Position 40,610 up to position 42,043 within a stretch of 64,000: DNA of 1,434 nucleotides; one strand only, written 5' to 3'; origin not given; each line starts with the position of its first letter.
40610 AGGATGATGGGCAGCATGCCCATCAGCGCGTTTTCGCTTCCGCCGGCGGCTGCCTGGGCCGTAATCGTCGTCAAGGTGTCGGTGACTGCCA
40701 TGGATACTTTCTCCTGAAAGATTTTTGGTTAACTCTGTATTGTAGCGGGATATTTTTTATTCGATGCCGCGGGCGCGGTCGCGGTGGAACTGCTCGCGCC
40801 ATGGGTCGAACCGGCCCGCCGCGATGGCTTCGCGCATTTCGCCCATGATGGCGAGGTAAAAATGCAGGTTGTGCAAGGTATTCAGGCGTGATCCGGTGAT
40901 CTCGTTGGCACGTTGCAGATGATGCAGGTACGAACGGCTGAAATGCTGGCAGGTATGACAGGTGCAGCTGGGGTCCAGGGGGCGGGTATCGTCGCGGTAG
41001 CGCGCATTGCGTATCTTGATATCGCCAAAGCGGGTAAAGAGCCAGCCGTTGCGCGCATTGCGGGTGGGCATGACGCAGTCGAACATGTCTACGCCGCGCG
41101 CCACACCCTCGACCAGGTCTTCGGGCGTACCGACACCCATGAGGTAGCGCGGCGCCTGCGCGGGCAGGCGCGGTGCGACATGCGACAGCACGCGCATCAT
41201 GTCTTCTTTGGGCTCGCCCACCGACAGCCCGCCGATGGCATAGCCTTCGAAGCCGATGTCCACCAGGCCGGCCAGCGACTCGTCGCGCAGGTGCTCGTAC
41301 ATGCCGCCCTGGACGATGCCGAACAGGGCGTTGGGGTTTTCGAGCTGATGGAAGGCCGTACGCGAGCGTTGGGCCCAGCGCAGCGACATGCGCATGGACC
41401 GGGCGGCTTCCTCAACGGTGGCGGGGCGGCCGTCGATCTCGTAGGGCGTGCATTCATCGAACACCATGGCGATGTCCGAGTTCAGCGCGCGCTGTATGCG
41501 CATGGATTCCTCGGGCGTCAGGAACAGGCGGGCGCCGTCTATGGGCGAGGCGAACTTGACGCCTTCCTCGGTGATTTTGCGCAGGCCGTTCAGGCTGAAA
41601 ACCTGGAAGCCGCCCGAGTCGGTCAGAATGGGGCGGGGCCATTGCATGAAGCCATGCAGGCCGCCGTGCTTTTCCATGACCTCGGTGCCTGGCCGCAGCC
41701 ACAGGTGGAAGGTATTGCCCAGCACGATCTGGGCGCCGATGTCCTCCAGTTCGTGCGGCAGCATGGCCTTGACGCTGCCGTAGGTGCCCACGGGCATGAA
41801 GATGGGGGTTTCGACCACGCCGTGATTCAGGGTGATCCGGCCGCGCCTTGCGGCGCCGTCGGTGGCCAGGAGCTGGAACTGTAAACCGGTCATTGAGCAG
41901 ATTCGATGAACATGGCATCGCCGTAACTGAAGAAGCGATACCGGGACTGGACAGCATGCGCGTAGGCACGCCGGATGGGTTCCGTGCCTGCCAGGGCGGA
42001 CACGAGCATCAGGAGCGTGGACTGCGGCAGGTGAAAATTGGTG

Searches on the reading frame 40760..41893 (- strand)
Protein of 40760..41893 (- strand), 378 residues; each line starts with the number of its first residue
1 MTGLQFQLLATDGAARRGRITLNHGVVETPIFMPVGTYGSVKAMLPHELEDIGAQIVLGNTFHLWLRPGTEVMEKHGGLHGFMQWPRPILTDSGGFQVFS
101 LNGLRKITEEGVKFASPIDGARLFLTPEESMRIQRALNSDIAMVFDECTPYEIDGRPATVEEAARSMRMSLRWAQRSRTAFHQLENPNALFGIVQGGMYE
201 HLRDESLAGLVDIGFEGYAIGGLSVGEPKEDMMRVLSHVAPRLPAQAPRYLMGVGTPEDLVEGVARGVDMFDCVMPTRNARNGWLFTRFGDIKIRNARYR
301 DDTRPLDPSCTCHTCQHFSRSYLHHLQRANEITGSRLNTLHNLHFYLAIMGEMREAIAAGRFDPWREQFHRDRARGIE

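Call 21: list_cluster_members(proteins=[window:40760-41893:-, window:60316-61323:+, window:38426-40297:-, window:13099-15594:-, window:20469-21452:-, window:15594-16757:-])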
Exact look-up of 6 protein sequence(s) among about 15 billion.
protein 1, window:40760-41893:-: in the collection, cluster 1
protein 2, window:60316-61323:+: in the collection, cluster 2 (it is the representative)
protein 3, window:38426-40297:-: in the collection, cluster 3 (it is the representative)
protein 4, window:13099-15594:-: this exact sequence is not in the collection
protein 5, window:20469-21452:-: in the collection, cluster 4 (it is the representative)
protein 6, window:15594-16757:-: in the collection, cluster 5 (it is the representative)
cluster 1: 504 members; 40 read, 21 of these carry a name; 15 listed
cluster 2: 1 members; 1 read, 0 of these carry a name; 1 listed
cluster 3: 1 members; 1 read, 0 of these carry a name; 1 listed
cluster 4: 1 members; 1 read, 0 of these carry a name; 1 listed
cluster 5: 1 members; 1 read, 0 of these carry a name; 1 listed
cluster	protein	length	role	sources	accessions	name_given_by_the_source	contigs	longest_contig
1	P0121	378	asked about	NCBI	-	-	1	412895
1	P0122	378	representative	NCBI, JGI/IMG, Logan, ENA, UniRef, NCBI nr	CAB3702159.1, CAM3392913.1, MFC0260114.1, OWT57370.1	tRNA guanosine(34) transglycosylase Tgt [Achromobacter marplatensis] | Queuine tRNA-ribosyltransferase n=1 Tax=Achromobacter marplatensis TaxID=470868 ...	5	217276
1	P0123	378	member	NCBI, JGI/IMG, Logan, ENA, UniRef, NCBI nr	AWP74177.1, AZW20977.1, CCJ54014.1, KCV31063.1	tRNA guanosine(34) transglycosylase Tgt [Bordetella bronchiseptica] | Queuine tRNA-ribosyltransferase n=2 Tax=Bordetella bronchiseptica TaxID=518 ...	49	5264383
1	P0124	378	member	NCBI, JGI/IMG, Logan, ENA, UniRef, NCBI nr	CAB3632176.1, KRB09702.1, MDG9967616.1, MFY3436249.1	Queuine tRNA-ribosyltransferase [Achromobacter mucicolens] | tRNA guanosine(34) transglycosylase Tgt n=1 Tax=Achromobacter TaxID=222 ... | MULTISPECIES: tRNA guanosine(34) transglycosylase Tgt [Achromobacter]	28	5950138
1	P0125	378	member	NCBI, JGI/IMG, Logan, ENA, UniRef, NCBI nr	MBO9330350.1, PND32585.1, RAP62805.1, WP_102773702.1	tRNA guanosine(34) transglycosylase Tgt [Achromobacter sp. HZ01] | queuine tRNA-ribosyltransferase | Queuine tRNA-ribosyltransferase n=1 Tax=Achromobacter pulmonis TaxID=1389932 ...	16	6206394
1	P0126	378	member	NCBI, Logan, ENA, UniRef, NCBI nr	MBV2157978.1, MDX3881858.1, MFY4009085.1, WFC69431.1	tRNA guanosine(34) transglycosylase Tgt [Achromobacter denitrificans] | tRNA guanosine(34) transglycosylase Tgt n=1 Tax=Achromobacter denitrificans TaxID=32002 ...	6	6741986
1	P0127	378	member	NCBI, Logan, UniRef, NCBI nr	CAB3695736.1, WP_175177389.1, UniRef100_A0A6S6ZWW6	tRNA guanosine(34) transglycosylase Tgt [Achromobacter pestifer] | Queuine tRNA-ribosyltransferase n=1 Tax=Achromobacter pestifer TaxID=1353889 ...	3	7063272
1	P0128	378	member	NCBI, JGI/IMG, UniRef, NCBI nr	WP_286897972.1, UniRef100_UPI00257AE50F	tRNA guanosine(34) transglycosylase Tgt [Achromobacter sp. UBA2119] | tRNA guanosine(34) transglycosylase Tgt n=1 Tax=Achromobacter sp. UBA2119 TaxID=1945911 ...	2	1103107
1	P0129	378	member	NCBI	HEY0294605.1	MAG TPA: tRNA guanosine(34) transglycosylase Tgt [Bordetella sp.]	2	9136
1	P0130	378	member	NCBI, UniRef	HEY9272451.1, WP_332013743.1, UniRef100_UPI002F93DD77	tRNA guanosine(34) transglycosylase Tgt [Achromobacter sp.] | tRNA guanosine(34) transglycosylase Tgt n=1 Tax=Achromobacter sp. TaxID=134375 ...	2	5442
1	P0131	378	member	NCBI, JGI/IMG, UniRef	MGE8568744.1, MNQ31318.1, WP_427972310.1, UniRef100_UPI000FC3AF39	Queuine tRNA-ribosyltransferase [compost metagenome] | queuine tRNA-ribosyltransferase | tRNA guanosine(34) transglycosylase Tgt n=1 Tax=Achromobacter sp. TaxID=134375 ...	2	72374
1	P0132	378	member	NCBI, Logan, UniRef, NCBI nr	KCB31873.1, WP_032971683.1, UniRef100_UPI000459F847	tRNA-guanine transglycosylase [Bordetella hinzii CA90 BAL1384] | tRNA guanosine(34) transglycosylase Tgt n=1 Tax=Bordetella hinzii TaxID=103855 ... | tRNA guanosine(34) transglycosylase Tgt [Bordetella hinzii]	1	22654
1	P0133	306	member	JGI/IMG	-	queuine tRNA-ribosyltransferase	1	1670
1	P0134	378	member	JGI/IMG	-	queuine tRNA-ribosyltransferase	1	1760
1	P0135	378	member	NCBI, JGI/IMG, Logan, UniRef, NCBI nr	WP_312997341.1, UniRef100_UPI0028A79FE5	tRNA guanosine(34) transglycosylase Tgt [Achromobacter animicus] | tRNA guanosine(34) transglycosylase Tgt n=1 Tax=Achromobacter animicus TaxID=1389935 ...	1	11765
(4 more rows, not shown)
